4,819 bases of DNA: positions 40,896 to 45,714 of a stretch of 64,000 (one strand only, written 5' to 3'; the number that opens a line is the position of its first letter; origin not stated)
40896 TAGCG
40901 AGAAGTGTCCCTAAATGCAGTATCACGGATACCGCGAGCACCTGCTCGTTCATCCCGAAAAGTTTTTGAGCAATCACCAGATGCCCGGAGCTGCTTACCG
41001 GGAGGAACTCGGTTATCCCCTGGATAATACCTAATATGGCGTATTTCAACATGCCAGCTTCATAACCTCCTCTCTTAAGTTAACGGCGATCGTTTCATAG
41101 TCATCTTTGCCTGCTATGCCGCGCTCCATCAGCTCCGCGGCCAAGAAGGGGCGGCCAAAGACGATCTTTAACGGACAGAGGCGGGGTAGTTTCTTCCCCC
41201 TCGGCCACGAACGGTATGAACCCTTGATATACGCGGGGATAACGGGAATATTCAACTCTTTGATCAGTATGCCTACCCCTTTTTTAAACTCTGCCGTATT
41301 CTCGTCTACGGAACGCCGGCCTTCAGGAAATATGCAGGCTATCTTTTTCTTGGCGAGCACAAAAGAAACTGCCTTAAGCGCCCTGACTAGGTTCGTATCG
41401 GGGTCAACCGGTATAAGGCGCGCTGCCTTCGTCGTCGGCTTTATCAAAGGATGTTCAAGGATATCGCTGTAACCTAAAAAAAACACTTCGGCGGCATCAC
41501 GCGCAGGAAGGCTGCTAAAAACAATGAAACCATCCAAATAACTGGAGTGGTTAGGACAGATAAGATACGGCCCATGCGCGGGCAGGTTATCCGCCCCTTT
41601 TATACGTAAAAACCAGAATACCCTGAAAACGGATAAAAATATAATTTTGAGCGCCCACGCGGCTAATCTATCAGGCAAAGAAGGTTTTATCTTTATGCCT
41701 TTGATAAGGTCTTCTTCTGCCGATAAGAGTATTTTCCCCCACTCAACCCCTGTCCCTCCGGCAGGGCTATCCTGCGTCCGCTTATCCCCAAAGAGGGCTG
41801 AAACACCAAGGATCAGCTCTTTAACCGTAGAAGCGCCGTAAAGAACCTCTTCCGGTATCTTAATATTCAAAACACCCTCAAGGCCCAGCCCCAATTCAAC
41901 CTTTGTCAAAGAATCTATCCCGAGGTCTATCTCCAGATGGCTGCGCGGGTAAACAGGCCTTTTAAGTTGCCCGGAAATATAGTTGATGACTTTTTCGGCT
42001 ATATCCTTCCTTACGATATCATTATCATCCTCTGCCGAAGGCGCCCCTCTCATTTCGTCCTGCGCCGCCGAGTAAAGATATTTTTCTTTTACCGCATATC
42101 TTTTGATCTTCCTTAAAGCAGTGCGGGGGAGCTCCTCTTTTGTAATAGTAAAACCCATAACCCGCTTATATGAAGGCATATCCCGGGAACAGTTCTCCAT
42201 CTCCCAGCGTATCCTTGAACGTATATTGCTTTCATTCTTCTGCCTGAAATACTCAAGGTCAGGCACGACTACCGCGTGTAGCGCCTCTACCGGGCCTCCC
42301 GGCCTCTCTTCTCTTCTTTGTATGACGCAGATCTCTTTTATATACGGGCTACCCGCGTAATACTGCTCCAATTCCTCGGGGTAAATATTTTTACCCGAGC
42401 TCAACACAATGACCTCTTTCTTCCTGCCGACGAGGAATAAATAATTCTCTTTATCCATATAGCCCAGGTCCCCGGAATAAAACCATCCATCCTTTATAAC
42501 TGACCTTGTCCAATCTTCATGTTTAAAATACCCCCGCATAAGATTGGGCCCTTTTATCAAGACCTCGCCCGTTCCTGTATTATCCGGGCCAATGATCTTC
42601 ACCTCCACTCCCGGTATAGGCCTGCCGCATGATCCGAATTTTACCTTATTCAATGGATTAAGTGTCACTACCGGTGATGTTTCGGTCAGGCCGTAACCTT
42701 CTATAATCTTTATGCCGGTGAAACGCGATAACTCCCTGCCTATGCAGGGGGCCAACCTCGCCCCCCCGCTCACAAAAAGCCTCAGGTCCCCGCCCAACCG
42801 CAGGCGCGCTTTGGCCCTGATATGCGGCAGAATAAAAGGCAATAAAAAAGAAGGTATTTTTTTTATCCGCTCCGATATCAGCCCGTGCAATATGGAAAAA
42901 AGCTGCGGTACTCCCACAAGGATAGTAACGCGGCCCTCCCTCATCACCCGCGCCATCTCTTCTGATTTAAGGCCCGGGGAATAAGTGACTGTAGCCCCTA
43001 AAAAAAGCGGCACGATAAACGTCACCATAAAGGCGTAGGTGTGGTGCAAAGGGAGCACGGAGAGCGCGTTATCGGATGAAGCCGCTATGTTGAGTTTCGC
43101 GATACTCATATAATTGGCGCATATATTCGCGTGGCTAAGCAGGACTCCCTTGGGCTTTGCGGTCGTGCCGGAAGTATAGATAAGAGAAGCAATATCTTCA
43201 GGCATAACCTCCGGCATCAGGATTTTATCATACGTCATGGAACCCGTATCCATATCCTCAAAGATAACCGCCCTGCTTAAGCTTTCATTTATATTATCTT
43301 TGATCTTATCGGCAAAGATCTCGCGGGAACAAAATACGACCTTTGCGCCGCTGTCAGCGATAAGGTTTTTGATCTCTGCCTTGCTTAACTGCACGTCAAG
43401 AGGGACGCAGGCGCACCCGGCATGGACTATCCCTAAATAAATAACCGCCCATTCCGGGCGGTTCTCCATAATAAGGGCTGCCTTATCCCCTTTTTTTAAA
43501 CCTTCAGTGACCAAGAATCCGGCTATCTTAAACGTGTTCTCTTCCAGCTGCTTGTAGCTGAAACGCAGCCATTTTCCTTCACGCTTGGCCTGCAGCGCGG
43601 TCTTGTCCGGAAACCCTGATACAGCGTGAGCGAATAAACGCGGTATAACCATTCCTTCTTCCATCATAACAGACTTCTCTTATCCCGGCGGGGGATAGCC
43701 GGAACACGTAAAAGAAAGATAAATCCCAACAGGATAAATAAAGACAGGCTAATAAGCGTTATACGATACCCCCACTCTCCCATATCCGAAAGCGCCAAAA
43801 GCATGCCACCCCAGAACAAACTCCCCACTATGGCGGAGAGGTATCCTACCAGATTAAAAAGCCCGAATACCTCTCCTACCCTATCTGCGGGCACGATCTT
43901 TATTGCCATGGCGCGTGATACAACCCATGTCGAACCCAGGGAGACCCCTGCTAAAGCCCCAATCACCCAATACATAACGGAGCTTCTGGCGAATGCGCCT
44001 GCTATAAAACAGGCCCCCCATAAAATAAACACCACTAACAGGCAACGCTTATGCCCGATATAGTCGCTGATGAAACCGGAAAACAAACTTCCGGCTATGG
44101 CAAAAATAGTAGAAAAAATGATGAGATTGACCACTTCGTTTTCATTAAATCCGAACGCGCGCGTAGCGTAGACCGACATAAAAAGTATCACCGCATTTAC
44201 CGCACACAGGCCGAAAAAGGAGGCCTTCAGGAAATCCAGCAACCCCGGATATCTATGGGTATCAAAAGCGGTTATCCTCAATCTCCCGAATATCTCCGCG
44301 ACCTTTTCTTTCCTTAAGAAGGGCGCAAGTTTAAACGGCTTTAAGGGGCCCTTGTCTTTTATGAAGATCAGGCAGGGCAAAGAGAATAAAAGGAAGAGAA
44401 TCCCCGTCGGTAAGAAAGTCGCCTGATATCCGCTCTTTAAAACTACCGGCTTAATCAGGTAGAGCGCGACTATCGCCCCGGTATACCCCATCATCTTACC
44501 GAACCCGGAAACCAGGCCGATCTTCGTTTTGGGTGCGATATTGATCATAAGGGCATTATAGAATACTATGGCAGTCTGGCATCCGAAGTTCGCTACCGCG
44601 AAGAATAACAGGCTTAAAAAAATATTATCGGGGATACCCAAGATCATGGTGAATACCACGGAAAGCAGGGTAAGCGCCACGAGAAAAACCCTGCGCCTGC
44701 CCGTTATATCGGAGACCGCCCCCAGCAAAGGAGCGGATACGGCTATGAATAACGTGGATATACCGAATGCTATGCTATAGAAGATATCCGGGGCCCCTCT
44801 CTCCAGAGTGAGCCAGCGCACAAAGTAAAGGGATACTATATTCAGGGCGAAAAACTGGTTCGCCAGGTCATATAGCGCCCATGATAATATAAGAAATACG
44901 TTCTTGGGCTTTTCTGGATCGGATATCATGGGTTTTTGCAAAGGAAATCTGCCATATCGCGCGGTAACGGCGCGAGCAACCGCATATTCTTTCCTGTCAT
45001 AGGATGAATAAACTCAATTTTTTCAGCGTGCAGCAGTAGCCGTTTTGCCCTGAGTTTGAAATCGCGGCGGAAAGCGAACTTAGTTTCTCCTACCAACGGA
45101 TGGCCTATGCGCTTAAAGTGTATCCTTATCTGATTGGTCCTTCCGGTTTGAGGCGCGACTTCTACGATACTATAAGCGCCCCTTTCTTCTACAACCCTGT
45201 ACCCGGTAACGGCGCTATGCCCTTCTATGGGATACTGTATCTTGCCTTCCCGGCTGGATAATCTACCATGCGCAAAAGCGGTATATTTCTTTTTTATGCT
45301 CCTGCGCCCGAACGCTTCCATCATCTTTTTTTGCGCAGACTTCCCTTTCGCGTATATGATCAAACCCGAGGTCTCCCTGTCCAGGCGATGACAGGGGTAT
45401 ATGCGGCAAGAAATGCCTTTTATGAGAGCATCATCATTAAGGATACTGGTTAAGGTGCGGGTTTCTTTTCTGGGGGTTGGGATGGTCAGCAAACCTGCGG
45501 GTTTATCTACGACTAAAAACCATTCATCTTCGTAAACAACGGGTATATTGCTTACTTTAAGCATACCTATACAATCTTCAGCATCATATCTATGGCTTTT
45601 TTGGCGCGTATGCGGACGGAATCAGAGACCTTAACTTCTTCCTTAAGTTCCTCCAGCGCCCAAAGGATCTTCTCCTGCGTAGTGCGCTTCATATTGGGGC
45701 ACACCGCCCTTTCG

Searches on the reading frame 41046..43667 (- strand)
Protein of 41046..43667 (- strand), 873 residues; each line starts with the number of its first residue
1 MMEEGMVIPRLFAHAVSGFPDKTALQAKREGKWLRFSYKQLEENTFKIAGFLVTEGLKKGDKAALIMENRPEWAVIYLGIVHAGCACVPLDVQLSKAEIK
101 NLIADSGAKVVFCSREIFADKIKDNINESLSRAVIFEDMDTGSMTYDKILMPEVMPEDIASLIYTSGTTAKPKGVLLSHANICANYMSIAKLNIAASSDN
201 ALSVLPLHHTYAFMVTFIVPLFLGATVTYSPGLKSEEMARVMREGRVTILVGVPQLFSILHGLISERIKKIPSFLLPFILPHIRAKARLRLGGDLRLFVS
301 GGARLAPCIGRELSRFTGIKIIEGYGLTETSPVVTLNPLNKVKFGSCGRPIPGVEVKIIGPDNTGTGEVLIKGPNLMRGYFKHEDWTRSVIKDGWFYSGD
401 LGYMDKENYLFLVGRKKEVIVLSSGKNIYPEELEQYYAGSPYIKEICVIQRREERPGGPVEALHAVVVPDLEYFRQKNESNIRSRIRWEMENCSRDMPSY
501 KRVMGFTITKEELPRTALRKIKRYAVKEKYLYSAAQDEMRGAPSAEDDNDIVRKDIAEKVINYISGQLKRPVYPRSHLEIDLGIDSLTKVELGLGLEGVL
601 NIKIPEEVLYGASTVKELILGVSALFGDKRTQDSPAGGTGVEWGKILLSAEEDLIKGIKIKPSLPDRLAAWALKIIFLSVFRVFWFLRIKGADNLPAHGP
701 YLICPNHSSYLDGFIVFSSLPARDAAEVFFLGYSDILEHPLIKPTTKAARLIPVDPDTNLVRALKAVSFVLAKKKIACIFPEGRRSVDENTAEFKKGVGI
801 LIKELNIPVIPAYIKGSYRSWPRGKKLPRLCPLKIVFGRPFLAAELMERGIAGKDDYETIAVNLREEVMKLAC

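Call 37: search_protein_families(library=pfam, proteins=[window:41046-43667:-], max_evalue=0.00001)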
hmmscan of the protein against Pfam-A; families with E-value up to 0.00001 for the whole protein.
window:41046-43667:- (873 aa): 3 families
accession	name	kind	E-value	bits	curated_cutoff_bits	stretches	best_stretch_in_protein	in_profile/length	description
PF00501.34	AMP-binding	-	3e-85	286.8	29.9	1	12-381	1-384/384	AMP-binding enzyme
PF01553.26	Acyltransferase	-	1.6e-21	77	23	1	688-815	3-132/132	Acyltransferase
PF00550.31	PP-binding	-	3.5e-07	30.8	20.8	1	558-619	1-64/67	Phosphopantetheine attachment site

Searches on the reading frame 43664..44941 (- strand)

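Call 37: search_protein_families(library=pfam, proteins=[window:43664-44941:-], max_evalue=0.00001)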
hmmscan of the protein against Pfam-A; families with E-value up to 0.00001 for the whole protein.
window:43664-44941:- (425 aa): 3 families
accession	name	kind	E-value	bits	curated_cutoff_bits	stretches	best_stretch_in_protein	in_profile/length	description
PF07690.21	MFS_1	-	3e-32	112.3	33.4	2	31-283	10-250/347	Major Facilitator Superfamily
PF11700.14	ATG22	-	5.8e-20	71.9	24.1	1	144-414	193-473/482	Vacuole effluxer Atg22 like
PF12832.13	MFS_1_like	-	4.7e-07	29.6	25.2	1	60-381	41-361/373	MFS_1 like family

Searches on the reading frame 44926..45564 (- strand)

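Call 37: search_protein_families(library=pfam, proteins=[window:44926-45564:-], max_evalue=0.00001)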
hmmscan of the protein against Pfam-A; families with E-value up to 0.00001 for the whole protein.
window:44926-45564:- (212 aa): 1 family
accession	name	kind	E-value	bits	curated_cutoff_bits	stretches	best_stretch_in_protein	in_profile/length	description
PF00849.27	PseudoU_synth_2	-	8e-29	101.3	26.8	1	16-151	2-151/152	RNA pseudouridylate synthase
